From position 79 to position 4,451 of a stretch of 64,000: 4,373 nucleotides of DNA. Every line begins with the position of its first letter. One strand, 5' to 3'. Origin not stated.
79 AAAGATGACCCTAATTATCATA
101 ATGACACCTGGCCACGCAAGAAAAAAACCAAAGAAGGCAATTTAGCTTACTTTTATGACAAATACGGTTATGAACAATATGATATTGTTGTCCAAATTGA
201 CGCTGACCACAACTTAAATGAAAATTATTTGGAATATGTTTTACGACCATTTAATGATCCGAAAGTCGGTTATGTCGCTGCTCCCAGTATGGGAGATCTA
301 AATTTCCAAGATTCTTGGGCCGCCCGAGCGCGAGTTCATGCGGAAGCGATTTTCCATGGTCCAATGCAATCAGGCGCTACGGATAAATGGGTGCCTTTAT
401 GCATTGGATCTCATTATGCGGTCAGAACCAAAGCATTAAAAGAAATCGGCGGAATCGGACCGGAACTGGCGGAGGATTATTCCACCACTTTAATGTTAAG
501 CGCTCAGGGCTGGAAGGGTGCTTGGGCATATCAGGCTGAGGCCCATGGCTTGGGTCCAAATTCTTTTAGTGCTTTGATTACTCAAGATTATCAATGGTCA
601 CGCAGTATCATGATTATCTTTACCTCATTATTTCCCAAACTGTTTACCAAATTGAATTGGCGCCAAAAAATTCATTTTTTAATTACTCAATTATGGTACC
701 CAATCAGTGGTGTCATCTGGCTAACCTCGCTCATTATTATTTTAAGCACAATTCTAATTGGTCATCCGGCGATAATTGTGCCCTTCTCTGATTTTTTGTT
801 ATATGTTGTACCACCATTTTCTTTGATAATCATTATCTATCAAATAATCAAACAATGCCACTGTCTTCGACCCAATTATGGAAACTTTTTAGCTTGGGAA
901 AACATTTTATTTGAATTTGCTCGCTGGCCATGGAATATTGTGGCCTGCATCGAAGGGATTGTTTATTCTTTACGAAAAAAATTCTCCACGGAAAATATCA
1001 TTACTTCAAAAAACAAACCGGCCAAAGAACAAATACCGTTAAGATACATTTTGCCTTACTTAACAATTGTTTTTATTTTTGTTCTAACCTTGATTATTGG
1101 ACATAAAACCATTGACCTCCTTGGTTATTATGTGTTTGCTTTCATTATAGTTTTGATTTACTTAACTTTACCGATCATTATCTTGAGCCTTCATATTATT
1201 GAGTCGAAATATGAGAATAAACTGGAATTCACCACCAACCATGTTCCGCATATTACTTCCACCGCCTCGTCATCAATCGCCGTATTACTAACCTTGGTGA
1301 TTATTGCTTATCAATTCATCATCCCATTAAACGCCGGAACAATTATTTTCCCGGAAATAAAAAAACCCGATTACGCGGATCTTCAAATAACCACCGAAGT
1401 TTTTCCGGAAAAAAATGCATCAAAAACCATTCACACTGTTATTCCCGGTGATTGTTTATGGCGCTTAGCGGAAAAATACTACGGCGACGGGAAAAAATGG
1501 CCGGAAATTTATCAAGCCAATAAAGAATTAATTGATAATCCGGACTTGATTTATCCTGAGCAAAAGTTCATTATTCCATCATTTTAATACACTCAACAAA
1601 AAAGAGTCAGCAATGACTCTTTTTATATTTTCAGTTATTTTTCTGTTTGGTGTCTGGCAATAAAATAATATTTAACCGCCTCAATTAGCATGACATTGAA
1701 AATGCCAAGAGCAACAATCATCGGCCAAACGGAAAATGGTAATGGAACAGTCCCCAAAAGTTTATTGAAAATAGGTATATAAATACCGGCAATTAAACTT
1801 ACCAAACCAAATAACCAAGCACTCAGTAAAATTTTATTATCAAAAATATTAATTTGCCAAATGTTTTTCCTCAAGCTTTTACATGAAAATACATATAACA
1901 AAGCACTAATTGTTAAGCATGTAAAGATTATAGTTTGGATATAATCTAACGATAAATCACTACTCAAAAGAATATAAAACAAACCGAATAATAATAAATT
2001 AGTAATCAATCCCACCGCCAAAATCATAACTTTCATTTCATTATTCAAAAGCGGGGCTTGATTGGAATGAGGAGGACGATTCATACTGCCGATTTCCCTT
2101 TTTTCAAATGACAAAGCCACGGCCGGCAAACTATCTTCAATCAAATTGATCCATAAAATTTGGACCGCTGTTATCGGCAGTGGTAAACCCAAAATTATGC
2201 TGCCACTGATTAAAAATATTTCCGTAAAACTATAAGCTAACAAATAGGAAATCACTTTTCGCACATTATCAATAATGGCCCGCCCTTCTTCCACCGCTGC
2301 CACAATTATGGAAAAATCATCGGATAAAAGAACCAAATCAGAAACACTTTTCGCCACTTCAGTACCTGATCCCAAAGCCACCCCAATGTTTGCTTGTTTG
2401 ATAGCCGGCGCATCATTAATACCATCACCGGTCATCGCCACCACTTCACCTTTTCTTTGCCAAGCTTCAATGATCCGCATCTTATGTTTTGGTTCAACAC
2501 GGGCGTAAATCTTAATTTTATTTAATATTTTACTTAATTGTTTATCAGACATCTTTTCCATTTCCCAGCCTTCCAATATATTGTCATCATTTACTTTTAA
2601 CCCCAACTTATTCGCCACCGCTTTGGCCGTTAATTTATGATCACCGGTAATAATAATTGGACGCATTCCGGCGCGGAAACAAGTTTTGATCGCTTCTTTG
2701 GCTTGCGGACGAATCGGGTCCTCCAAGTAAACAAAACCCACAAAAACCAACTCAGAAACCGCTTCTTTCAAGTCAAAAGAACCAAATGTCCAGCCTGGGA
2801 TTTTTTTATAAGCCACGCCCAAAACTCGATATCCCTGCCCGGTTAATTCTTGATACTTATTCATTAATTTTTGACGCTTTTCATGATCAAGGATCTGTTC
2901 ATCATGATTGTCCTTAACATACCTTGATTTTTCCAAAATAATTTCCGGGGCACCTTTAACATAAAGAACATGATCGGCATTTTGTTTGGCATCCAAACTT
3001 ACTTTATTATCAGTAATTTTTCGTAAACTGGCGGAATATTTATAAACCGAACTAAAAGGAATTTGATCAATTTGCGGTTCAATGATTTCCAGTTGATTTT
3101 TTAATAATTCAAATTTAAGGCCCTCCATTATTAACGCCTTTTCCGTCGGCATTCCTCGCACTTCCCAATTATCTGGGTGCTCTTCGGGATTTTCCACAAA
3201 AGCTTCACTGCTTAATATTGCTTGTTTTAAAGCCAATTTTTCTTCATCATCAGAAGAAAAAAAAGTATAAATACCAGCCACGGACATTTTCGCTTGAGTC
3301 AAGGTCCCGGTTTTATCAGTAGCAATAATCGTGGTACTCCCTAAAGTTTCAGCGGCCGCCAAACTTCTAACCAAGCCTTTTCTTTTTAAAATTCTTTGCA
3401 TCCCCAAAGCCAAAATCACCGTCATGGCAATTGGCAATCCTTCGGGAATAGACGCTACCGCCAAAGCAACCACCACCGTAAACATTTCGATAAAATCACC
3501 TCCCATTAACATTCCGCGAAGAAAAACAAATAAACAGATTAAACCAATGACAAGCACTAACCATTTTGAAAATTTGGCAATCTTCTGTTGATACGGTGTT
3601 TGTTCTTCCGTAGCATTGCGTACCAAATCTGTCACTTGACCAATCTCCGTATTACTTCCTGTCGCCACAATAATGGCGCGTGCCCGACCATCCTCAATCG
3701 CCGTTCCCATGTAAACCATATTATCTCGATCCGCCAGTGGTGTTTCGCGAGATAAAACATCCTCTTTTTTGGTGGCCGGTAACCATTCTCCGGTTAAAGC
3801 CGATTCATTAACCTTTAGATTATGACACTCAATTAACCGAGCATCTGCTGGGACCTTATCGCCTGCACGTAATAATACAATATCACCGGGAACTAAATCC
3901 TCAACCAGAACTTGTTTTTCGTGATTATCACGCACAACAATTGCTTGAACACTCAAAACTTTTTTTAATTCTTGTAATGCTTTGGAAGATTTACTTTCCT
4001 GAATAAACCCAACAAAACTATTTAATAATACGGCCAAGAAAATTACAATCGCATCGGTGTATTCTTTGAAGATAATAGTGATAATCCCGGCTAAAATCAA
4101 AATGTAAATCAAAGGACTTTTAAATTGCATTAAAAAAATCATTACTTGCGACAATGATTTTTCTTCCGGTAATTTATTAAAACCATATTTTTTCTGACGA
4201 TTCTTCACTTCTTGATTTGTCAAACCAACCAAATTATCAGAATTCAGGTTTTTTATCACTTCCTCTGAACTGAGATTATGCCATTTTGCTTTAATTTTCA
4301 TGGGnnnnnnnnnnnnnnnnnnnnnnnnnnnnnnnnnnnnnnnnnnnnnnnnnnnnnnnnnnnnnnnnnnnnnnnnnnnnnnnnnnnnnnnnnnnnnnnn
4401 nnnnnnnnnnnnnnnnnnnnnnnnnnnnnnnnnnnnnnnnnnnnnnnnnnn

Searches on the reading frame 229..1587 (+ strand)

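Call 49: search_protein_families(library=pfam, proteins=[window:229-1587:+], max_evalue=0.00001)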
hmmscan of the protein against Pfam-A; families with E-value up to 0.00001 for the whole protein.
window:229-1587:+ (452 aa): 4 families
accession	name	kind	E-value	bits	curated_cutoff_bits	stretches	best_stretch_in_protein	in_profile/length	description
PF13632.12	Glyco_trans_2_3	-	5.9e-12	46.2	27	1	4-175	19-196/198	Glycosyl transferase family group 2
PF13641.12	Glyco_tranf_2_3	-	3.6e-08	34.1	27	1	2-125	105-229/230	Glycosyltransferase like family 2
PF13506.12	Glyco_transf_21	-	7.9e-08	32.4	21.7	1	3-125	50-174/174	Glycosyl transferase family 21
PF01476.26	LysM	-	4.7e-07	30.1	20.9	1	402-450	1-43/43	LysM domain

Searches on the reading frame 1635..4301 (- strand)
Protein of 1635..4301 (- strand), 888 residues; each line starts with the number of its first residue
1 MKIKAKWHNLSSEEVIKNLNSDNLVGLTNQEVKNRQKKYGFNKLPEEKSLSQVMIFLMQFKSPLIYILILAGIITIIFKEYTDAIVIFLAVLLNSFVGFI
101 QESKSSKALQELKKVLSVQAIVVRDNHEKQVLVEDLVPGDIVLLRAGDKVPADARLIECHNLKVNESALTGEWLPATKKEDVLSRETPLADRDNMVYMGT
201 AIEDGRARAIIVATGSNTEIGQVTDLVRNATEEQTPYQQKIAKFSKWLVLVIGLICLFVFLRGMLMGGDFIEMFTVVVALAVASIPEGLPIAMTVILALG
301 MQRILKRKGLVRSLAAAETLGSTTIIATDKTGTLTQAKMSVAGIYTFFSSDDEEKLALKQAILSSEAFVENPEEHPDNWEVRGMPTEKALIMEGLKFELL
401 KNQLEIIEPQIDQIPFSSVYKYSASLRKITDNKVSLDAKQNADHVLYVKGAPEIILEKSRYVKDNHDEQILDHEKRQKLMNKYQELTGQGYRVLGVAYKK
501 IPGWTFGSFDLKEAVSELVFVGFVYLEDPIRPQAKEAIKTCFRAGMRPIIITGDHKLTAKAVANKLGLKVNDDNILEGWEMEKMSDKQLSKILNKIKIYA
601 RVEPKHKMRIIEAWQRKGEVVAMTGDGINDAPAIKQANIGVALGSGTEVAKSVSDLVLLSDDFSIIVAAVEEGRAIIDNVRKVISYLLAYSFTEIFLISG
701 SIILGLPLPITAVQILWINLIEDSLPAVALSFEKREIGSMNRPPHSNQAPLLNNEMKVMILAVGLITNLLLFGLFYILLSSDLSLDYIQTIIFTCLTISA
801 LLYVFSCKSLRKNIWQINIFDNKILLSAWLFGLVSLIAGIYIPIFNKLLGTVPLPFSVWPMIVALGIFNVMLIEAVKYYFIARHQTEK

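Call 49: search_protein_families(library=pfam, proteins=[window:1635-4301:-], max_evalue=0.00001)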
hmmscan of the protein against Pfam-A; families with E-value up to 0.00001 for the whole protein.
window:1635-4301:- (888 aa): 6 families
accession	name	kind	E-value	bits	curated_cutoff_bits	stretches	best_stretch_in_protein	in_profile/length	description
PF00122.25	E1-E2_ATPase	-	1.1e-54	185.2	28.1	1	117-306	4-180/181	E1-E2 ATPase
PF00689.26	Cation_ATPase_C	-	1.3e-41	142.8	27.3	1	707-878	1-174/175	Cation transporting ATPase, C-terminus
PF00690.31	Cation_ATPase_N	-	1.9e-21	75.9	20.4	1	7-74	1-68/69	Cation transporter/ATPase, N-terminus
PF00702.32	Hydrolase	-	8.9e-17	62.5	26.4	1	325-638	3-191/191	haloacid dehalogenase-like hydrolase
PF13246.12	Cation_ATPase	-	2.2e-13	50.5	21.7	1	368-461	8-90/91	Cation transport ATPase (P-type)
PF08282.18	Hydrolase_3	-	3.2e-07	30.8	20.9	0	610-662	195-247/255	haloacid dehalogenase-like hydrolase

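Call 53: find_encoding_contigs(protein=window:1635-4301:-, flank=10000, max_places=2)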
Protein window:1635-4301:- (888 aa): no gene with exactly this product is on record in the collection.
